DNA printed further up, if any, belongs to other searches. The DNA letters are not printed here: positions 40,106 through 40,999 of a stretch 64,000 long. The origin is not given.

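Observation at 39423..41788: GC-elevated triad of DapF-like epimerase, GNAT acetyltransferase and VanX-like D,D-dipeptidase embedded between the RiPP-like modules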

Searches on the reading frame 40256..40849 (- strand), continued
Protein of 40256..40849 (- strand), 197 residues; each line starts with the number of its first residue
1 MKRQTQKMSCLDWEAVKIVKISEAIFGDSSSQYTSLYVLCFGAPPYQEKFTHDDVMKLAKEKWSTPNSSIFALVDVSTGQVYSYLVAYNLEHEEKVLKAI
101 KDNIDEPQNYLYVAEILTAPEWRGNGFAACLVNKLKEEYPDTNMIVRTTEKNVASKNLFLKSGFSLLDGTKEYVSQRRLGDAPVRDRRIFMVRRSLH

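Call 48: search_protein_families(library=ncbifam, alignment_id=A2, max_evalue=0.01)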
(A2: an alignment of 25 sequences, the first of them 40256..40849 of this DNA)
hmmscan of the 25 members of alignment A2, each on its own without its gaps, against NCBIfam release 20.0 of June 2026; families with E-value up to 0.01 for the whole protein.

A. member 1, window:40256-40849:- (197 aa): 1 family
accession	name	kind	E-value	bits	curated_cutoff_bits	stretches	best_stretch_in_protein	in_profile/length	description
TIGR01575.1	rimI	equivalog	0.00079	19.6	86.4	1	53-178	3-126/132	ribosomal protein S18-alanine N-acetyltransferase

B. families by the number of members that match (of 25 scanned): 31 families (the first 25 are shown)
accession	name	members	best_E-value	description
TIGR01575.1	rimI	14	2.5e-09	ribosomal protein S18-alanine N-acetyltransferase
NF040503.1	resist_ArsN1a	9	6.6e-07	arsinothricin resistance N-acetyltransferase ArsN1 family A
NF043067.1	AAC_6p_group_E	8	3.3e-06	aminoglycoside 6'-N-acetyltransferase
NF033083.0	AAC_3_I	8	2.3e-05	AAC(3)-I family aminoglycoside N-acetyltransferase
TIGR03448.1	mycothiol_MshD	7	0.0001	mycothiol synthase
NF000360.1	sat4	5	0.00034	streptothricin N-acetyltransferase Sat4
NF007807.0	PRK10514.1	3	2.2e-05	acetyltransferase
NF007025.1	PRK09491.1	3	0.00016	ribosomal protein S18-alanine N-acetyltransferase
NF002959.0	PRK03624.1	3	0.0024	GNAT family acetyltransferase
NF041716.1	HxA_phane_GNAT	2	2.9e-05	cyclophane-containing RiPP N-acetyltransferase HaaN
TIGR02406.1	ectoine_EctA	2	0.00012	diaminobutyrate acetyltransferase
TIGR03103.1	trio_acet_GNAT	2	0.00075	N-acetylglutaminylglutamine synthetase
NF000115.2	AAC_6p_Iad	2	0.0028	aminoglycoside N-acetyltransferase AAC(6')-Iad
NF011709.0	PRK15130.1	2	0.0049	spermidine N1-acetyltransferase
NF033374.6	AAC_6p_Id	1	1.4e-05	aminoglycoside N-acetyltransferase AAC(6')-Id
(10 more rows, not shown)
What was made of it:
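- Two A2 members weakly hit the RiPP acetyltransferase HaaN (call 48).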

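Call 51: find_related_loci(query=A3, collection=metagenome_contigs, flank=8000)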
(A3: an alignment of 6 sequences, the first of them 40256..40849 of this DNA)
Query A3 (197 aa) in metagenome_contigs; peptide patterns used: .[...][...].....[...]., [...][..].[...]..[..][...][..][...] (x = any residue, [..] = any of these).
98 stretches matched a pattern; 10 encode a relative of the query (tblastn E <= 1e-3); 10 distinct loci.
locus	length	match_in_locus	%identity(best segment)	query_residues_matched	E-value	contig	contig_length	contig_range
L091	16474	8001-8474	29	34-194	7e-18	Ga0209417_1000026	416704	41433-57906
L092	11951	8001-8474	29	34-194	7e-18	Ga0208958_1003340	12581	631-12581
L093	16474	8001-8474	29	34-194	7e-18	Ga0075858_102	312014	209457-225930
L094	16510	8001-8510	27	19-191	9e-16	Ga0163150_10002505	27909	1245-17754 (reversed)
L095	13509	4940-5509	26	4-195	5e-15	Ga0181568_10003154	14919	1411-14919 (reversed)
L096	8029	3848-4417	26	4-195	1e-14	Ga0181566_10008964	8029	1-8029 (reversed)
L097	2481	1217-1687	28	34-191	6e-12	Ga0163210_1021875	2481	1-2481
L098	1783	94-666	27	8-191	2e-11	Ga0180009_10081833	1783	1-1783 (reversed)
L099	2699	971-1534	26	4-190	9e-10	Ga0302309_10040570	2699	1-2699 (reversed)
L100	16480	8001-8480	29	31-190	4e-9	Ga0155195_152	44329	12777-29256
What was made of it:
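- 40700..40732 (-): GNAT subfamily signature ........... (consensus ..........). This stretch served as the search pattern that recovered 10 metagenome loci (call 51).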

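Call 53: search_protein_families(library=pfam, proteins=[L091:8493-9368:+, L091:9365-10285:+, L091:10294-11658:+, L091:5335-5928:+, L091:4667-5335:+, L091:3400-4593:+, L095:5726-6586:+, L095:3394-4836:-, L100:10122-12278:-, L099:938-1810:+], max_evalue=0.001)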
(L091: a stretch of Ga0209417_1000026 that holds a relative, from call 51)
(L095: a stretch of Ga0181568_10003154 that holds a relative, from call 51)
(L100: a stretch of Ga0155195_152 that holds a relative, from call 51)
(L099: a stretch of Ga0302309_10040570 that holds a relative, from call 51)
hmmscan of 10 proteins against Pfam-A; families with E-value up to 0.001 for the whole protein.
L091:8493-9368:+ (291 aa): 1 family
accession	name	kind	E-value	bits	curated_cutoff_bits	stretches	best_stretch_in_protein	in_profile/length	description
PF08282.18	Hydrolase_3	-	2e-10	41.3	20.9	1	30-283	2-255/255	haloacid dehalogenase-like hydrolase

L091:9365-10285:+ (306 aa): 1 family
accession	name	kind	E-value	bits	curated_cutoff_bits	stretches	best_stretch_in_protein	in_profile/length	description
PF01156.24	IU_nuc_hydro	-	1.5e-73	248.5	34.2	1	8-297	1-296/297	Inosine-uridine preferring nucleoside hydrolase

L091:10294-11658:+ (454 aa): 3 families
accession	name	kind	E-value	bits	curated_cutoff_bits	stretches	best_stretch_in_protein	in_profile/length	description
PF13393.11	tRNA-synt_His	-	9.7e-41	140.4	25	1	14-342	1-308/308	Histidyl-tRNA synthetase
PF03129.25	HGTP_anticodon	-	7.2e-19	68.2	21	1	360-448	1-92/94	Anticodon binding domain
PF00587.30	tRNA-synt_2b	-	4.3e-06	27.4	29.3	1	96-304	18-123/179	tRNA synthetase class II core domain (G, H, P, S and T)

L091:5335-5928:+ (197 aa): 0 families

L091:4667-5335:+ (222 aa): 1 family
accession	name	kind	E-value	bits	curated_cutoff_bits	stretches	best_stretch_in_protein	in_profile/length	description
PF18306.6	LDcluster4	-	3.4e-06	27.2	26.3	1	34-156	3-115/151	SLOG cluster4 family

L091:3400-4593:+ (397 aa): 1 family
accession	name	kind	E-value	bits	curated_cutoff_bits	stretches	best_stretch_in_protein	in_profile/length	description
PF14082.12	SduA_C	-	1.9e-11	44.8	27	1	247-383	33-159/159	Shedu protein SduA, C-terminal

L095:5726-6586:+ (286 aa): 1 family
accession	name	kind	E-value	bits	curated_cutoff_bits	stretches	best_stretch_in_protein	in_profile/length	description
PF02146.23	SIR2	-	7.4e-23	81.9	24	1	27-191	1-151/180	Sir2 family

L095:3394-4836:- (480 aa): 4 families
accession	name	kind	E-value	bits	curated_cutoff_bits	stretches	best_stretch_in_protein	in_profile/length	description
PF13393.11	tRNA-synt_His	-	2.5e-17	63.6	25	1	40-366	12-308/308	Histidyl-tRNA synthetase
PF03129.25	HGTP_anticodon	-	1.9e-14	54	21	1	386-473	2-91/94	Anticodon binding domain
PF12745.12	HGTP_anticodon2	-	0.00039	20.5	24.4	1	384-476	6-103/261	Anticodon binding domain of tRNAs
PF00587.30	tRNA-synt_2b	-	0.00088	19.8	29.3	0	100-221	9-110/179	tRNA synthetase class II core domain (G, H, P, S and T)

L100:10122-12278:- (718 aa): 1 family
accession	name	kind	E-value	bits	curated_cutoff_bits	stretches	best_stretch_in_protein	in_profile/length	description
PF13393.11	tRNA-synt_His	-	1.3e-29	103.8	25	1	286-615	1-306/308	Histidyl-tRNA synthetase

L099:938-1810:+ (290 aa): 0 families

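Call 54: search_protein_families(library=padloc, proteins=[window:40256-40849:-, L100:10122-12278:-, L091:8493-9368:+, L091:9365-10285:+, L091:4667-5335:+, L091:5335-5928:+, L100:7920-9386:+], max_evalue=0.01)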
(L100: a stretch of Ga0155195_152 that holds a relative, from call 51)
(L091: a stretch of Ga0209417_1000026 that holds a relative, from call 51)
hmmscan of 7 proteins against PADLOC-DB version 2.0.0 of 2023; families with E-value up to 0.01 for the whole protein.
window:40256-40849:- (197 aa): 0 families

L100:10122-12278:- (718 aa): 0 families

L091:8493-9368:+ (291 aa): 0 families

L091:9365-10285:+ (306 aa): 0 families

L091:4667-5335:+ (222 aa): 0 families

L091:5335-5928:+ (197 aa): 1 family
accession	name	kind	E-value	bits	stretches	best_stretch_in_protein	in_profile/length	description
PDLC00668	Effector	-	0.0099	13.8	0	101-150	59-107/184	2TM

L100:7920-9386:+ (488 aa): 0 families

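Call 55: search_protein_families(library=ncbifam, proteins=[L100:10122-12278:-, L091:10294-11658:+, L095:3394-4836:-, L091:8493-9368:+, L091:9365-10285:+, P0400], max_evalue=0.00001)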
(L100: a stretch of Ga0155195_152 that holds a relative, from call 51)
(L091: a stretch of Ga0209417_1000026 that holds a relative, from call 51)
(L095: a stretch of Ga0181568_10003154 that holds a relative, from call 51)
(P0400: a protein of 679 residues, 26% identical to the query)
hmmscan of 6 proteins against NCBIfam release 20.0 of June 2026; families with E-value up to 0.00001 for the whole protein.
L100:10122-12278:- (718 aa): 17 families
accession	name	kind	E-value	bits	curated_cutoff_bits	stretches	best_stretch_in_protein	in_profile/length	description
TIGR00442.1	hisS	equivalog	4.2e-70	236.8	286.75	1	285-693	4-383/406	histidine--tRNA ligase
NF009085.0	PRK12420.1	equivalog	8.9e-47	160.4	540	1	286-693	9-396/426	histidine--tRNA ligase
TIGR00443.1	hisZ_biosyn_reg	equivalog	1.1e-41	143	271.65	1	289-621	2-312/314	ATP phosphoribosyltransferase regulatory subunit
NF008940.0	PRK12292.2-3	equivalog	2.1e-29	102.5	450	1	284-699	6-399/404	ATP phosphoribosyltransferase regulatory subunit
NF008941.0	PRK12292.2-4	equivalog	4.1e-28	98.4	447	1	285-668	11-364/393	ATP phosphoribosyltransferase regulatory subunit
NF008942.0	PRK12292.2-5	equivalog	1.4e-25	89.8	643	1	285-709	13-417/434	ATP phosphoribosyltransferase regulatory subunit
NF008936.0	PRK12292.1-3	equivalog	6.2e-24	84.5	492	1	305-700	29-400/406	ATP phosphoribosyltransferase regulatory subunit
NF008938.0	PRK12292.1-6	equivalog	2.7e-18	66.1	833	1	302-688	27-387/420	ATP phosphoribosyltransferase regulatory subunit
NF008935.0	PRK12292.1-1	equivalog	9.3e-14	51.2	350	1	362-671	76-357/382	ATP phosphoribosyltransferase regulatory subunit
NF008945.0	PRK12292.3-3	equivalog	4.8e-13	49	409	1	355-693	59-360/368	ATP phosphoribosyltransferase regulatory subunit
NF008953.0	PRK12295.1-6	equivalog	5.7e-13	48.6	384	1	510-616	264-374/384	ATP phosphoribosyltransferase regulatory subunit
NF009086.0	PRK12421.1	equivalog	9.4e-12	44.5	318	1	362-663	79-357/389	ATP phosphoribosyltransferase regulatory subunit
NF008939.0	PRK12292.2-1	equivalog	1.8e-09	36.8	335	1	359-666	68-364/391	ATP phosphoribosyltransferase regulatory subunit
NF008952.0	PRK12295.1-5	equivalog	2.9e-08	33.3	360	0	550-600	286-337/363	ATP phosphoribosyltransferase regulatory subunit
NF008950.0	PRK12295.1-3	equivalog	9.8e-08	31.7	492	0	562-617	320-374/387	ATP phosphoribosyltransferase regulatory subunit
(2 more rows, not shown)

L091:10294-11658:+ (454 aa): 26 families (the best 25 are shown)
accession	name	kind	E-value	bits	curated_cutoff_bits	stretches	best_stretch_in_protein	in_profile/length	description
TIGR00442.1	hisS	equivalog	1.8e-104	350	286.75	1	11-439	2-405/406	histidine--tRNA ligase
NF009085.0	PRK12420.1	equivalog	1.4e-73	248.6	540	1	11-443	6-422/426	histidine--tRNA ligase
TIGR00443.1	hisZ_biosyn_reg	equivalog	3.8e-51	174.1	271.65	1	16-347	1-313/314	ATP phosphoribosyltransferase regulatory subunit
NF008940.0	PRK12292.2-3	equivalog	1.6e-38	132.5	450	1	12-421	6-397/404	ATP phosphoribosyltransferase regulatory subunit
NF008942.0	PRK12292.2-5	equivalog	2.6e-38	131.7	643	1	11-446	11-426/434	ATP phosphoribosyltransferase regulatory subunit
NF008941.0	PRK12292.2-4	equivalog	3.5e-37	128.3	447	1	11-402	9-376/393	ATP phosphoribosyltransferase regulatory subunit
NF008936.0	PRK12292.1-3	equivalog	2.8e-29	102.2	492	1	12-420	8-396/406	ATP phosphoribosyltransferase regulatory subunit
NF008938.0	PRK12292.1-6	equivalog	2.3e-23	82.7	833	1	10-348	7-326/420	ATP phosphoribosyltransferase regulatory subunit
NF008945.0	PRK12292.3-3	equivalog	3e-23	82.5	409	1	12-413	3-356/368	ATP phosphoribosyltransferase regulatory subunit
NF008943.0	PRK12292.3-1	equivalog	3.2e-23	82.4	690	1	12-347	27-331/403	ATP phosphoribosyltransferase regulatory subunit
NF008953.0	PRK12295.1-6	equivalog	4.4e-22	78.6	384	1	217-346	248-379/384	ATP phosphoribosyltransferase regulatory subunit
NF008935.0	PRK12292.1-1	equivalog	1.6e-21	76.7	350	1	12-348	7-319/382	ATP phosphoribosyltransferase regulatory subunit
NF008939.0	PRK12292.2-1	equivalog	2.1e-20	72.8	335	1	13-350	7-326/391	ATP phosphoribosyltransferase regulatory subunit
NF009086.0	PRK12421.1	equivalog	1.7e-17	63.5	318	1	12-348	10-329/389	ATP phosphoribosyltransferase regulatory subunit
NF008937.0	PRK12292.1-4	equivalog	1.1e-15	57.4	693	1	12-340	10-319/395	ATP phosphoribosyltransferase regulatory subunit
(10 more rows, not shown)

L095:3394-4836:- (480 aa): 14 families
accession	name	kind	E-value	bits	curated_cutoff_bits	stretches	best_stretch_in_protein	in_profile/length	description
TIGR00442.1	hisS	equivalog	6.7e-92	308.6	286.75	1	26-465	2-405/406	histidine--tRNA ligase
NF009085.0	PRK12420.1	equivalog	2e-68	231.7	540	1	27-472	7-425/426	histidine--tRNA ligase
TIGR00443.1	hisZ_biosyn_reg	equivalog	2.2e-32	112.4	271.65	1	41-367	11-309/314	ATP phosphoribosyltransferase regulatory subunit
NF008941.0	PRK12292.2-4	equivalog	1e-22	80.6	447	1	42-412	25-359/393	ATP phosphoribosyltransferase regulatory subunit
NF008942.0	PRK12292.2-5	equivalog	6.6e-22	77.7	643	1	32-467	17-421/434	ATP phosphoribosyltransferase regulatory subunit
NF008936.0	PRK12292.1-3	equivalog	2.7e-21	75.9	492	1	37-445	18-395/406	ATP phosphoribosyltransferase regulatory subunit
NF008940.0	PRK12292.2-3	equivalog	9.3e-19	67.4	450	1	46-436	25-386/404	ATP phosphoribosyltransferase regulatory subunit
NF008953.0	PRK12295.1-6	equivalog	3.7e-15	55.7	384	1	260-367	270-376/384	ATP phosphoribosyltransferase regulatory subunit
NF008951.0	PRK12295.1-4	equivalog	2e-11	43.4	364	1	276-366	280-366/374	ATP phosphoribosyltransferase regulatory subunit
NF008948.0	PRK12295.1-1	equivalog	4.9e-10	39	622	1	282-366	286-368/376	ATP phosphoribosyltransferase regulatory subunit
NF008939.0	PRK12292.2-1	equivalog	6.3e-09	35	335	1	43-419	22-368/391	ATP phosphoribosyltransferase regulatory subunit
NF008950.0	PRK12295.1-3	equivalog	2.4e-08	33.7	492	1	277-366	289-374/387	ATP phosphoribosyltransferase regulatory subunit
NF008952.0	PRK12295.1-5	equivalog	1.1e-07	31.4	360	0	262-358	252-347/363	ATP phosphoribosyltransferase regulatory subunit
NF003068.0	PRK03991.1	equivalog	7e-06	24.7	484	1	388-475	504-590/613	threonine--tRNA ligase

L091:8493-9368:+ (291 aa): 3 families
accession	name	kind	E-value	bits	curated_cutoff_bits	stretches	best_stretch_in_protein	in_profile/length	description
NF002245.0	PRK01158.1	equivalog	8.7e-12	44.8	198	0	27-104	4-77/233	phosphoglycolate phosphatase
TIGR01487.1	Pglycolate_arch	equivalog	3.2e-11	43.5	122.75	0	218-283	147-215/215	phosphoglycolate phosphatase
TIGR00099.1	Cof-subfamily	subfamily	4.6e-07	29.7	137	1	28-283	1-256/256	Cof-type HAD-IIB family hydrolase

L091:9365-10285:+ (306 aa): 4 families
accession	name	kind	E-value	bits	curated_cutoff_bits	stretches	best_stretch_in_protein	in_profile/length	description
NF008036.0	PRK10768.1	equivalog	2.1e-56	191.3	382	1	5-304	2-300/304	ribonucleoside hydrolase RihC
NF007761.0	PRK10443.1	equivalog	2.2e-45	155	433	1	6-302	3-305/311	pyrimidine-specific ribonucleoside hydrolase RihA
NF052221.1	UridNuclsHydUriH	equivalog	3e-40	138.3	450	1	7-302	1-304/310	uridine-preferring nucleoside hydrolase UriH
NF007417.0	PRK09955.1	equivalog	1.4e-33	116.1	459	1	3-293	1-295/313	ribosylpyrimidine nucleosidase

P0400 (679 aa): 22 families
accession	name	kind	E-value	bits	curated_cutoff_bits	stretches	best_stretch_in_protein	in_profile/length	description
TIGR00442.1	hisS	equivalog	3.5e-96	322.7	286.75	1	193-608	2-402/406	histidine--tRNA ligase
NF009085.0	PRK12420.1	equivalog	2.5e-56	191.8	540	1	193-608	6-417/426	histidine--tRNA ligase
TIGR00443.1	hisZ_biosyn_reg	equivalog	1.6e-54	185.1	271.65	1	198-505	1-304/314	ATP phosphoribosyltransferase regulatory subunit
NF008940.0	PRK12292.2-3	equivalog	6e-39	133.9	450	1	191-584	3-390/404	ATP phosphoribosyltransferase regulatory subunit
NF008942.0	PRK12292.2-5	equivalog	1.7e-37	129.1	643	1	192-600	10-410/434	ATP phosphoribosyltransferase regulatory subunit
NF008936.0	PRK12292.1-3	equivalog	1.5e-33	116.2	492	1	211-586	25-392/406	ATP phosphoribosyltransferase regulatory subunit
NF008941.0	PRK12292.2-4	equivalog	7.8e-33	113.9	447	1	192-550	8-355/393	ATP phosphoribosyltransferase regulatory subunit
NF008939.0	PRK12292.2-1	equivalog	1.6e-23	83.1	335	1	190-537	2-343/391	ATP phosphoribosyltransferase regulatory subunit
NF008938.0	PRK12292.1-6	equivalog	1.1e-22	80.5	833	1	252-549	66-358/420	ATP phosphoribosyltransferase regulatory subunit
NF009086.0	PRK12421.1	equivalog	3.6e-21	75.5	318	1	257-505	74-319/389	ATP phosphoribosyltransferase regulatory subunit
NF008953.0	PRK12295.1-6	equivalog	3.5e-20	72.3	384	2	429-504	293-370/384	ATP phosphoribosyltransferase regulatory subunit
NF008935.0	PRK12292.1-1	equivalog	2.9e-18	66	350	1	257-505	71-309/382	ATP phosphoribosyltransferase regulatory subunit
NF008945.0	PRK12292.3-3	equivalog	2.2e-15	56.7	409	1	196-515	5-305/368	ATP phosphoribosyltransferase regulatory subunit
NF008943.0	PRK12292.3-1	equivalog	1.2e-12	47.6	690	1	195-514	28-331/403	ATP phosphoribosyltransferase regulatory subunit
NF008950.0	PRK12295.1-3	equivalog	2e-12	47.1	492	1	450-502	316-367/387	ATP phosphoribosyltransferase regulatory subunit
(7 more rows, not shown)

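Call 67: predict_structure(alignment_id=A4)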
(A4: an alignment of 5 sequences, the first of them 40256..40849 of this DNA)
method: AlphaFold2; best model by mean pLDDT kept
length: 197 residues; sequences in the alignment: 5
mean_pLDDT: 49.8   pTM: 0.51
mean pLDDT of the five models: 49.8, 41.6, 37.1, 35.9, 31.7
residues with pLDDT >= 90: 0; 70-90: 14; 50-70: 84; < 50: 99
segments of 3 or more residues with pLDDT < 50: 1-68, 75-77, 117-125, 171-187
pLDDT, mean of each block of 10 residues (from residue 1): 26 35 44 38 32 43 46 50 57 58 67 54 51 63 69 59 66 33 44 66
secondary structure, 60 per line:
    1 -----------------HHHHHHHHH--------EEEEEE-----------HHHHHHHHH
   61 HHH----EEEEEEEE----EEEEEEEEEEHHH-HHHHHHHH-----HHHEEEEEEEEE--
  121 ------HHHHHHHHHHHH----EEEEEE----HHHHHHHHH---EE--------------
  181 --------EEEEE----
elements in order: H18-26 E35-40 H52-63 E68-75 E80-89 H94-101 E110-118 H127-138 E143-148 H153-161 E189-193
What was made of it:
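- On GNAT acyl-CoA N-acyltransferase (Pfam PF00583): The AF2 model built from a 5-sequence alignment had pLDDT 49.8 (call 67) and was not used for fold search.
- Its AF2 model was too poor to analyse (pLDDT 49.8, call 67).
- Tried and rejected: The AF2 model of the GNAT was too poor to use (pLDDT 49.8, call 67), because only near-identical sequences could be submitted.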
